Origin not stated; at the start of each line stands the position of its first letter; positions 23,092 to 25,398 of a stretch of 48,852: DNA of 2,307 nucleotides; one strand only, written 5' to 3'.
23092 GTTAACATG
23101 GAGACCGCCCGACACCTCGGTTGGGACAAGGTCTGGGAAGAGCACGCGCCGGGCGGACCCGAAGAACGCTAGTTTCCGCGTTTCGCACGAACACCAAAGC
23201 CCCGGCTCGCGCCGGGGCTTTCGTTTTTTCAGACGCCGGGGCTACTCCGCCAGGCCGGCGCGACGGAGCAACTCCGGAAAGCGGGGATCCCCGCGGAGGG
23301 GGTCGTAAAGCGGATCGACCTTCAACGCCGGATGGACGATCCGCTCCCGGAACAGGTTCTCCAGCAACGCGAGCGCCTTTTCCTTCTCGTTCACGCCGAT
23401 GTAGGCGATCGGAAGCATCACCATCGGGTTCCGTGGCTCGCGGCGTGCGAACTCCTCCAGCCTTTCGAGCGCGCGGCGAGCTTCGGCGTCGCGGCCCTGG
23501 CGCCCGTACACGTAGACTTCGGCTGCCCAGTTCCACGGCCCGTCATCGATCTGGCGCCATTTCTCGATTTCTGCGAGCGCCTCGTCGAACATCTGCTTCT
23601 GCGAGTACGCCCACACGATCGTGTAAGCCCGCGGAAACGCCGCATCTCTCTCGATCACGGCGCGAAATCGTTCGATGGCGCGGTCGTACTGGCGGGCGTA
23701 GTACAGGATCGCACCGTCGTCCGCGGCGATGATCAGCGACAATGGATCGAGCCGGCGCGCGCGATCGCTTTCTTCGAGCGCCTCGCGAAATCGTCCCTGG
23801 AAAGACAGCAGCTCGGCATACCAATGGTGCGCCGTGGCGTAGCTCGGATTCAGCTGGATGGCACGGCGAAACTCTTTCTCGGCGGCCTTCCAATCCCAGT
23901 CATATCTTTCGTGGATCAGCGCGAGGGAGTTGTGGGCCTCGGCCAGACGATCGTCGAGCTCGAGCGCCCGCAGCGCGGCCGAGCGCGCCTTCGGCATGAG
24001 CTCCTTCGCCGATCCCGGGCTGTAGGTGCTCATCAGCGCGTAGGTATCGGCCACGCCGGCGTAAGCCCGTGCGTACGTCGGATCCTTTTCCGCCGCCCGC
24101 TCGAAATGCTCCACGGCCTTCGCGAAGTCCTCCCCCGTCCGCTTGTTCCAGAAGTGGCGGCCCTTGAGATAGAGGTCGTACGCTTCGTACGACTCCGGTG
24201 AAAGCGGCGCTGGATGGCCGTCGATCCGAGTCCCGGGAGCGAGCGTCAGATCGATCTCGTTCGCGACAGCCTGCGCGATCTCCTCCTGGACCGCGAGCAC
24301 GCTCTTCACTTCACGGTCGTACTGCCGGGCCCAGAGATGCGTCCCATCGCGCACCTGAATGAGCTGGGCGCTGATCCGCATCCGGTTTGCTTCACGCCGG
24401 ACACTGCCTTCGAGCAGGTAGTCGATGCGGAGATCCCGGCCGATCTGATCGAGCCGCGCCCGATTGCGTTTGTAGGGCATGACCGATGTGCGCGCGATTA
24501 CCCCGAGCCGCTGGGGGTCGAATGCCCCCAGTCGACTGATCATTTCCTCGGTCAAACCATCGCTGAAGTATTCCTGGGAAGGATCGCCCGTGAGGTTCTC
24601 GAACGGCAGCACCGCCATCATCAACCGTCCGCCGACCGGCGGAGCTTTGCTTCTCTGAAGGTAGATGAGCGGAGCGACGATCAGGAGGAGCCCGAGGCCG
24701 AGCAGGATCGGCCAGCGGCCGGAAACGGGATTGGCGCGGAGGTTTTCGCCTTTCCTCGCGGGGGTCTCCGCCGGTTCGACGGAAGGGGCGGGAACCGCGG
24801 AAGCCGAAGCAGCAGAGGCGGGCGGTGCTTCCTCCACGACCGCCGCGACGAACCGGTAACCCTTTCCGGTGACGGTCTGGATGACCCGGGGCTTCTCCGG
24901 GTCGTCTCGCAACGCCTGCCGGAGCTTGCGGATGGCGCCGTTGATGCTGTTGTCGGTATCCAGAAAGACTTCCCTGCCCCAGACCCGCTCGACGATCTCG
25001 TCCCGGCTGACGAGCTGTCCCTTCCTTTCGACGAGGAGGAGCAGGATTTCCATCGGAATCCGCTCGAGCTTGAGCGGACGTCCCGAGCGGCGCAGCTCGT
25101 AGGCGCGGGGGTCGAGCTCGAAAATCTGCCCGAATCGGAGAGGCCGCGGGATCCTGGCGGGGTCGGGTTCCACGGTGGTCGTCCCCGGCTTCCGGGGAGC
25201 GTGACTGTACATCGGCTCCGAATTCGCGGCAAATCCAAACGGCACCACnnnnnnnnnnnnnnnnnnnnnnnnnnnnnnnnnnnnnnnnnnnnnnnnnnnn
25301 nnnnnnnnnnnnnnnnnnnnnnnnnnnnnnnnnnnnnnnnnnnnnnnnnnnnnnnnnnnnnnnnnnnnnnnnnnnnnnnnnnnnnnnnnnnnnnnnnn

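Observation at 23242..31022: Tandem duplication of a ~3.9-kb unit: CadC/ToxR-like membrane regulator divergent from a fibre paralog, with an identical terminator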

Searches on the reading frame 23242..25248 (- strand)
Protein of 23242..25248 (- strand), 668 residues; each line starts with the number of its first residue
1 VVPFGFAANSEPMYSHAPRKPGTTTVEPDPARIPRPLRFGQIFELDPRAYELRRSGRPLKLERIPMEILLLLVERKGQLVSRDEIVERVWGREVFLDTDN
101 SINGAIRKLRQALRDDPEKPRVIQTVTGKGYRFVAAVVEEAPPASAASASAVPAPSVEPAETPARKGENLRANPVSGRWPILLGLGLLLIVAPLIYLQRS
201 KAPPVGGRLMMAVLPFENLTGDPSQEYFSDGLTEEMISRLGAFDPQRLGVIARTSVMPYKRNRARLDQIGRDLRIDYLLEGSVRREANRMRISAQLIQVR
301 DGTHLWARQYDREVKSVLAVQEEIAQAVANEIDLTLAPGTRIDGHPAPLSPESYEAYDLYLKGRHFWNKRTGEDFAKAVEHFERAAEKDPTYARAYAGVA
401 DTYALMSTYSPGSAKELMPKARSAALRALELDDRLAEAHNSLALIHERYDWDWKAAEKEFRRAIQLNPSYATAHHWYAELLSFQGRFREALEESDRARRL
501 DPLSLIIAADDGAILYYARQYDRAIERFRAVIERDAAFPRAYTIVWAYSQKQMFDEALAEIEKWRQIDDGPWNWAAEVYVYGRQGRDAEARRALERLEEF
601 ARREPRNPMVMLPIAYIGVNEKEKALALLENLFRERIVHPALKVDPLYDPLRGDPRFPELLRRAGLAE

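Call 11: search_protein_families(library=pfam, proteins=[window:23242-25248:-], max_evalue=0.01)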
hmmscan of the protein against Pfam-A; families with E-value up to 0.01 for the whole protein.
window:23242-25248:- (668 aa): 10 families
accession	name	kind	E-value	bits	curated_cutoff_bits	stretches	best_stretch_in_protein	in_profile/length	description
PF00486.34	Trans_reg_C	-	2.7e-20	72.6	26.2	1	56-133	1-77/77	Transcriptional regulatory protein, C terminal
PF14559.12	TPR_19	-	3.6e-17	62.9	25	2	452-502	6-56/68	Tetratricopeptide repeat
PF13414.12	TPR_11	-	9e-17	60.9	26.8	2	374-405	9-40/42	TPR repeat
PF13431.12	TPR_17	-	1.4e-10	41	24.4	1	460-492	2-34/34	Tetratricopeptide repeat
PF13428.12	TPR_14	-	3.6e-10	39.9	23.5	0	437-480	2-44/44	Tetratricopeptide repeat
PF07719.23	TPR_2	-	1.1e-09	38.1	27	0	374-392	16-34/34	Tetratricopeptide repeat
PF13432.12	TPR_16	-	2.2e-08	34.8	32.7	0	452-502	12-62/65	Tetratricopeptide repeat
PF00515.34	TPR_1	-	4.9e-05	23.4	27.8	0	374-392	16-34/34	Tetratricopeptide repeat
PF13424.12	TPR_12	-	0.00028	21.4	30.1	0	471-534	3-74/77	Tetratricopeptide repeat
PF24575.1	TPR_Slam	-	0.0064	17.3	35.2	0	507-539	49-81/104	Surface lipoprotein assembly modifier, N-terminal TPR repeats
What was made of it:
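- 23242..25173 (-): Regulator R1, 643 aa: N-terminal OmpR/PhoB-type winged helix, disordered linker, one TM helix (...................), then a periplasmic alpha/beta subdomain and TPR superhelix. Pfam Trans_reg_C E=2.7e-20 plus TPR families (call 11).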

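Call 12: search_protein_families(library=ncbifam, proteins=[window:23242-25248:-], max_evalue=0.01)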
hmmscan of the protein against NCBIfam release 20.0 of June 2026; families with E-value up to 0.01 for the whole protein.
window:23242-25248:- (668 aa): 45 families (the best 25 are shown)
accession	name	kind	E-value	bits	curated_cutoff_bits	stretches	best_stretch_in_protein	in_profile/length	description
NF009037.0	PRK12370.1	equivalog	7.6e-31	107.1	589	2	203-526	116-427/553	HilA/EilA family virulence transcriptional regulator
NF007540.1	PRK10153.1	equivalog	6.4e-18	64.9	400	2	50-160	18-131/516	lysine decarboxylation/transport transcriptional activator CadC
NF033117.2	vanR_ACDEGLN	exception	2.6e-14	53.4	350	1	52-132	145-224/226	VanR-ABDEGLN family response regulator transcription factor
NF040689.1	MtrAB_MtrA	equivalog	1.3e-13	50.8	300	1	38-132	125-217/219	MtrAB system response regulator MtrA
TIGR02521.1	type_IV_pilW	equivalog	2.9e-13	49.9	154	2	418-566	47-197/234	type IV pilus biogenesis/stability protein PilW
NF007005.1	PRK09468.1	equivalog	7.9e-13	48.4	331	1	29-135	129-233/237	osmolarity response regulator transcription factor OmpR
TIGR02154.1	PhoB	equivalog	1.9e-11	43.7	296.2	1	41-133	136-225/226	phosphate regulon transcriptional regulator PhoB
NF045944.1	ResRegRpaBCyano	equivalog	2.1e-11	43.6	330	1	48-133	141-227/229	response regulator transcription factor RpaB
NF000403.1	vanR-C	exception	2.6e-11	43.5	480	1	58-131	155-227/231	vancomycin resistance response regulator transcription factor VanR-C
NF008567.0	PRK11517.1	equivalog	3.7e-11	42.8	353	1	45-136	132-221/223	response regulator transcription factor HprR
TIGR01387.1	cztR_silR_copR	subfamily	5.1e-11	42.6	279.2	1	43-132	130-217/218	heavy metal response regulator transcription factor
NF040534.1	resp_reg_YycF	equivalog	9.4e-11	41.4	340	1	44-132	139-226/231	response regulator YycF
NF000404.1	vanR-D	exception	1.1e-10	41.5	500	1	56-132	154-229/232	vancomycin resistance response regulator transcription factor VanR-D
NF000401.1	vanR-A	exception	1.1e-10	41.4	500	1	57-132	153-228/231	vancomycin resistance response regulator transcription factor VanR-A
NF008378.0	PRK11173.1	equivalog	1.1e-10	41.3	334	1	55-137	155-236/238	two-component system response regulator ArcA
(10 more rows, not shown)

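Call 26: find_homologous_proteins(query=window:23242-25248:-)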
Query window:23242-25248:- (668 aa): 7976 proteins with E <= 0.001 among 8000 candidates; the best 120 are listed.
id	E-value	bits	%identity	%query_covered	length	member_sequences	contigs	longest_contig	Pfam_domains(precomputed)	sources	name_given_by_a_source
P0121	0.0e+0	1358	95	96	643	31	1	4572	PF14559.13,PF13431.13,PF13414.13,PF21033.5,PF13432.13,PF00486.35,PF13428.13,PF07719.24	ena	-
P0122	0.0e+0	1306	89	99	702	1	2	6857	PF14559.13,PF13431.13,PF13414.13,PF21033.5,PF13432.13,PF00486.35,PF13428.13,PF07719.24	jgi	jgi:TolB-like protein/DNA-binding winged helix-turn-helix (wHTH) protein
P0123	0.0e+0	1271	89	96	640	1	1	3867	PF14559.13,PF13431.13,PF13414.13,PF00515.35,PF21033.5,PF13432.13,PF00486.35,PF13428.13,PF07719.24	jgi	-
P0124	5.0e-296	1001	71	96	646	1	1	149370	PF14559.13,PF13431.13,PF13414.13,PF00515.35,PF13424.13,PF21033.5,PF13432.13,PF00486.35,PF13428.13,PF13181.13,PF07719.24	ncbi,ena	-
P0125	3.8e-287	972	69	100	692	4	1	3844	PF14559.13,PF13431.13,PF13414.13,PF21033.5,PF13432.13,PF00486.35,PF13428.13,PF07719.24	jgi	jgi:TolB-like protein/DNA-binding winged helix-turn-helix (wHTH) protein/Flp pilus assembly protein 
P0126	2.0e-284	963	67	99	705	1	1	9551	PF14559.13,PF13431.13,PF13414.13,PF00515.35,PF21033.5,PF13432.13,PF00486.35,PF13428.13,PF13181.13,PF07719.24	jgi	jgi:TolB-like protein/DNA-binding winged helix-turn-helix (wHTH) protein/Flp pilus assembly protein 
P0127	6.6e-282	955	70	96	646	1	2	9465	PF14559.13,PF24575.2,PF13431.13,PF13414.13,PF00515.35,PF21033.5,PF13432.13,PF00486.35,PF13428.13,PF07719.24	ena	-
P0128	7.0e-282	955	68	96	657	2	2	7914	PF14559.13,PF13431.13,PF13414.13,PF21033.5,PF13432.13,PF00486.35,PF13428.13,PF13181.13,PF07719.24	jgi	-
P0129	2.1e-281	953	69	96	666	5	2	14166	PF14559.13,PF13431.13,PF13414.13,PF12895.14,PF21033.5,PF13432.13,PF00486.35,PF13428.13,PF07719.24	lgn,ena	-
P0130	1.8e-280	950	69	96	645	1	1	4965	PF13431.13,PF13414.13,PF00486.35,PF13428.13,PF14559.13,PF13371.13,PF00515.35,PF13424.13,PF21033.5,PF13432.13,PF13181.13,PF07719.24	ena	-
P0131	2.0e-274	930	70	90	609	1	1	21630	PF14559.13,PF13431.13,PF13414.13,PF00515.35,PF13432.13,PF00486.35,PF13428.13,PF13181.13,PF07719.24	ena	-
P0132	5.0e-270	916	67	96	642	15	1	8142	PF14559.13,PF13431.13,PF13414.13,PF13424.13,PF13432.13,PF00486.35,PF13428.13,PF07719.24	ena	-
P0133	1.2e-269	914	66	98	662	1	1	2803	PF14559.13,PF13431.13,PF13414.13,PF00515.35,PF13424.13,PF21033.5,PF13432.13,PF00486.35,PF13428.13,PF13181.13,PF07719.24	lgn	-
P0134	1.4e-268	911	67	96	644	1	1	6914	PF14559.13,PF13431.13,PF13414.13,PF13424.13,PF13432.13,PF00486.35,PF13428.13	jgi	jgi:TolB-like protein/DNA-binding winged helix-turn-helix (wHTH) protein/Tfp pilus assembly protein 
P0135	1.0e-265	901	66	96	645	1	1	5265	PF14559.13,PF13431.13,PF13414.13,PF13432.13,PF00486.35,PF13428.13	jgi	jgi:TolB-like protein/DNA-binding winged helix-turn-helix (wHTH) protein/Tfp pilus assembly protein 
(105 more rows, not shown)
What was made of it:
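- Checked: The 'TolB-like' label rests on JGI product names (call 26).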

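Call 27: find_encoding_contigs(protein=P0124, flank=10000, max_places=2)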
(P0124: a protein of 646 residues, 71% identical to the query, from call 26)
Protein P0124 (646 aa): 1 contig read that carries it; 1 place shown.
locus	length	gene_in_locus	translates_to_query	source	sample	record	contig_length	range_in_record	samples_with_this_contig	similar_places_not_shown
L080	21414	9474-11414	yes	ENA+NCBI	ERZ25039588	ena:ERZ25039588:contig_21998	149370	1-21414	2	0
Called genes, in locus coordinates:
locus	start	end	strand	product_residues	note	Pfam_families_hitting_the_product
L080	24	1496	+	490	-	-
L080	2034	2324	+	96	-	PF00166:Cpn10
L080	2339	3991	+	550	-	PF00118:Cpn60_TCP1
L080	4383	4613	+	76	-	-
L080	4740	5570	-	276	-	-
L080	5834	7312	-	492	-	-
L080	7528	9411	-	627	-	-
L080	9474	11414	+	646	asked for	PF00486:Trans_reg_C, PF07719:TPR_2 (faint), PF13414:TPR_11 (faint), PF13428:TPR_14 (faint), PF13432:TPR_16 (faint), PF14559:TPR_19 (faint), PF13431:TPR_17 (faint), PF21033:RMD1-3 (faint), +3 more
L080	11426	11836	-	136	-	-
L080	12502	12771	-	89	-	-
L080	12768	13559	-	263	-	-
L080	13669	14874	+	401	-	-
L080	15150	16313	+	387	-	PF13641:Glyco_tranf_2_3, PF13632:Glyco_trans_2_3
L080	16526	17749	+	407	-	PF13727:CoA_binding_3, PF02397:Bac_transf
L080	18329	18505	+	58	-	-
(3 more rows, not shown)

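Call 28: find_encoding_contigs(protein=P0131, flank=10000, max_places=2)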
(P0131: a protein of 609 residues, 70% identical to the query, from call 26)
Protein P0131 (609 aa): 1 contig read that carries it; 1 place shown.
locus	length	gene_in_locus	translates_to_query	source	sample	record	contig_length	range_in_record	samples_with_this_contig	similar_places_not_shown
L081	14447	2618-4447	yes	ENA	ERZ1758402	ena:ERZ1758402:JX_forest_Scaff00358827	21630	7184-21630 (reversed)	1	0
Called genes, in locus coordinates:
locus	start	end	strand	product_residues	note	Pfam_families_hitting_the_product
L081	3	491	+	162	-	?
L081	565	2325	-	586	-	-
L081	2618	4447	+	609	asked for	PF00486:Trans_reg_C, PF07719:TPR_2 (faint), PF13414:TPR_11 (faint), PF13428:TPR_14 (faint), PF14559:TPR_19 (faint), PF00515:TPR_1 (faint), PF13431:TPR_17 (weak), PF13432:TPR_16 (weak), +1 more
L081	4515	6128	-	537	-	-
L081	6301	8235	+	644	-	PF00486:Trans_reg_C, PF07719:TPR_2 (faint), PF13414:TPR_11 (faint), PF13428:TPR_14 (faint), PF13432:TPR_16 (faint), PF14559:TPR_19 (faint), PF21033:RMD1-3 (faint), PF13431:TPR_17 (faint)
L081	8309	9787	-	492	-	-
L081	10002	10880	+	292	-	PF00535:Glycos_transf_2, PF10111:Glyco_tranf_2_2 (faint), PF13641:Glyco_tranf_2_3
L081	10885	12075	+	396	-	PF13439:Glyco_transf_4, PF13692:Glyco_trans_1_4, PF00534:Glycos_transf_1 (weak), PF13524:Glyco_trans_1_2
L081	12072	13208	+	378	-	PF00535:Glycos_transf_2, PF13641:Glyco_tranf_2_3, PF13632:Glyco_trans_2_3 (weak)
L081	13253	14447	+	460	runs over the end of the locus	PF13727:CoA_binding_3, PF02397:Bac_transf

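Call 33: search_solved_structures(query=window:23242-25173:-, max_evalue=0.001)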
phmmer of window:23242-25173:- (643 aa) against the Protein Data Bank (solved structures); distinct sequences matched with E-value up to 0.001: 96 (the best 60 are shown).
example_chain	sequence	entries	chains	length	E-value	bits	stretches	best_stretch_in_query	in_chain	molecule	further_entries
9qhb_A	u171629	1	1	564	5.2e-25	91.1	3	326-543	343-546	Engineered tetratricopeptide repeat protein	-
8bu0_A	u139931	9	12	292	1.6e-15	59.7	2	348-535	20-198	Consensus tetratricopeptide repeat protein | Crystal structure of an 8-repeat consensus TPR superhelix with Zinc. | Monomer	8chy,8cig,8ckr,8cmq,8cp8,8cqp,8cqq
7yeh_B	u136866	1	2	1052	2e-13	52.8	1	393-519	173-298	UDP-N-acetylglucosamine--peptide N-acetylglucosaminyltransferase 110 kDa subunit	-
7yea_A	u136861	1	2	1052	2.1e-13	52.8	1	393-519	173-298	UDP-N-acetylglucosamine--peptide N-acetylglucosaminyltransferase 110 kDa subunit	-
7ntf_A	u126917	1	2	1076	2.2e-13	52.7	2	393-519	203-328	Isoform 1 of UDP-N-acetylglucosamine--peptide N-acetylglucosaminyltransferase 110 kDa subu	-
9qhc_A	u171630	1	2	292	3.1e-13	52.2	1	348-543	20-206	Engineered tetratricopeptide repeat protein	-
1w3b_A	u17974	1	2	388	2.4e-12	49.3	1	393-519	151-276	UDP-N-ACETYLGLUCOSAMINE--PEPTIDE N-ACETYLGLUCOSAMINYLTRANSFERASE 110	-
6eou_A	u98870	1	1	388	8.5e-12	47.4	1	393-519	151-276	UDP-N-acetylglucosamine--peptide N-acetylglucosaminyltransferase 110 kDa subunit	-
5ju7_A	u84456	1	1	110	1.3e-11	46.8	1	13-113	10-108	Transcriptional activator CadC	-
6cqg_A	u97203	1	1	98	1.4e-11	46.8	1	11-107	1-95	DNA-binding response regulator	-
9dvt_R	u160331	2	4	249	8e-11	44.2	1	3-108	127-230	DNA-binding dual master transcriptional regulator RpaA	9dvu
1p2f_A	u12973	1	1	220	9.7e-11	43.9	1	15-109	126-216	Response Regulator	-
2zxj_A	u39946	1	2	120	1.1e-10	43.8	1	20-107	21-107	Transcriptional regulatory protein walR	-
2gwr_A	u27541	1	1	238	2.7e-10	42.5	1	18-107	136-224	DNA-binding response regulator mtrA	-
7obi_A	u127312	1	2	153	3.7e-10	42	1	347-479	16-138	CTPR-rv4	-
7nmb_A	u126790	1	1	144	3.2e-09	38.9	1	31-112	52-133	Cholera toxin transcriptional activator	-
8b4b_W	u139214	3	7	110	3.5e-09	38.8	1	32-112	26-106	Cholera toxin transcriptional activator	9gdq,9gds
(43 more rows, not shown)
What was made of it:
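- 23242..25173 (-): The closest solved sequence for the winged-helix domain is the CadC DNA-binding domain 5ju7 (call 33).
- On ToxR/CadC-like transmembrane transcription regulators: PDB matches to the DNA-binding domains of CadC, ToxR, OmpR and PhoB (call 33).
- Closest known: CadC of Escherichia coli. Same: N-terminal OmpR-type winged helix; the best solved sequence match for that domain is the CadC DNA-binding domain 5ju7 (call 33).
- Closest known: ToxR of Vibrio cholerae and the wider class of transmembrane transcription regulators. Same: Membrane-anchored winged-helix regulator (matches to 7nmb and 8b4b, call 33).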

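Call 39: find_related_loci(query=A2, collection=metagenome_contigs, flank=7000)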
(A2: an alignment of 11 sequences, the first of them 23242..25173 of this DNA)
Query A2 (643 aa) in metagenome_contigs; peptide patterns used: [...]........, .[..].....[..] (x = any residue, [..] = any of these).
600 stretches matched a pattern (row limit reached: there are more); 597 encode a relative of the query (tblastn E <= 1e-3); the best 80 are kept; 80 distinct loci.
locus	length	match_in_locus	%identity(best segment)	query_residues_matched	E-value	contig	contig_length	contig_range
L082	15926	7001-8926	57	4-643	0e+0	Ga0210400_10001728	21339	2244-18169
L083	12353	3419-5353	55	4-643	0e+0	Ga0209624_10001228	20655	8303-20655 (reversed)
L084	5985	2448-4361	55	4-643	0e+0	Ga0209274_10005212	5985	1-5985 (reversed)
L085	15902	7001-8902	54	5-643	0e+0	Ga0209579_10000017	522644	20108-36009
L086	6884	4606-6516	55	12-643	0e+0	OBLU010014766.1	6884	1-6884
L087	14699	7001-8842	56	12-642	0e+0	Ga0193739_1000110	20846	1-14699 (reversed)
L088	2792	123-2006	54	15-643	0e+0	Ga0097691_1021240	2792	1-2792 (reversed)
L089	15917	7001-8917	54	4-643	0e+0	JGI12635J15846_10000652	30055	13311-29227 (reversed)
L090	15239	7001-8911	54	4-643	0e+0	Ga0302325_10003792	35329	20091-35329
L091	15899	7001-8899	52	9-643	0e+0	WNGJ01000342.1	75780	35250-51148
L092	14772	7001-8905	52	12-643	0e+0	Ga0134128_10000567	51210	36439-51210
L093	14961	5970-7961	53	5-643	0e+0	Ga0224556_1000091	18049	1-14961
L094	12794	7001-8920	52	8-641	0e+0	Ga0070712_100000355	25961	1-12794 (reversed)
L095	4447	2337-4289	51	12-643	0e+0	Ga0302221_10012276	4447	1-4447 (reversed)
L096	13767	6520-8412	52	10-643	0e+0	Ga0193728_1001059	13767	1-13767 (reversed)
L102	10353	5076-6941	52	9-642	2e-177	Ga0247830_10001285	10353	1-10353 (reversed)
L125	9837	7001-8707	42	18-642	2e-136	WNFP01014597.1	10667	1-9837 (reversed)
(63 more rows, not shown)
